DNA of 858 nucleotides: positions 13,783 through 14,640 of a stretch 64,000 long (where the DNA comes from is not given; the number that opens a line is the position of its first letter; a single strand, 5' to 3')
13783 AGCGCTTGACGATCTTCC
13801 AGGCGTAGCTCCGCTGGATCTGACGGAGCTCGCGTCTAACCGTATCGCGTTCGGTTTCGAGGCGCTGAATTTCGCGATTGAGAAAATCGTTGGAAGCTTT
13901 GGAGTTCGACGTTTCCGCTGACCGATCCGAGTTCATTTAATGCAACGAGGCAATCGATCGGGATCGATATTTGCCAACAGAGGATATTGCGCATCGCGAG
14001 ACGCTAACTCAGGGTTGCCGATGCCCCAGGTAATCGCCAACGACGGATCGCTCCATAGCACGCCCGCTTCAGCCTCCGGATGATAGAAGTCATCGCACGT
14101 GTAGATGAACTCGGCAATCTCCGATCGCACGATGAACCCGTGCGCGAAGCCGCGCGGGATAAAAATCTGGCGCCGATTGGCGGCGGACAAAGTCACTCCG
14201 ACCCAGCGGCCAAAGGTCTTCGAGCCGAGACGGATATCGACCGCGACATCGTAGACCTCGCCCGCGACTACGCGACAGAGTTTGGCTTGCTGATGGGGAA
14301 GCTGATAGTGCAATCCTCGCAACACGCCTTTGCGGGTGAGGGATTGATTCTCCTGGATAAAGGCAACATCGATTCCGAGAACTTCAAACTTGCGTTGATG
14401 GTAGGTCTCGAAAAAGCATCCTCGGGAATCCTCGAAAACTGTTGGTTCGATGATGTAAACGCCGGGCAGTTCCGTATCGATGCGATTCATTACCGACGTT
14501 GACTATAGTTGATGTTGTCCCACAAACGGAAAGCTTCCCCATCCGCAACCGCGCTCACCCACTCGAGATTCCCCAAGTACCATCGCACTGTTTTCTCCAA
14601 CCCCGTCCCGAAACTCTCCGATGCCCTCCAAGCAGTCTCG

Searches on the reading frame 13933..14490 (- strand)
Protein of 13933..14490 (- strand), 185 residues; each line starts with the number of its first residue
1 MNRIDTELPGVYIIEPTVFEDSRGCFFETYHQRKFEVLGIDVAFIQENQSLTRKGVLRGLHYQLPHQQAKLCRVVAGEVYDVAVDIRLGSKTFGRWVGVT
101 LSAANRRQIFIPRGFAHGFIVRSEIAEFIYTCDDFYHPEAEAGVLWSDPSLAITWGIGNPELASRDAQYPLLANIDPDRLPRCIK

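Call 62: search_protein_families(library=pfam, proteins=[window:13933-14490:-], max_evalue=0.00001)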
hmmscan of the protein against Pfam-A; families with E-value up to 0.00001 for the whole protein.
window:13933-14490:- (185 aa): 1 family
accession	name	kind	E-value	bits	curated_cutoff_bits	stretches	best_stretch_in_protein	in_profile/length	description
PF00908.23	dTDP_sugar_isom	-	8.6e-70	234.2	27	1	6-173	2-167/168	dTDP-4-dehydrorhamnose 3,5-epimerase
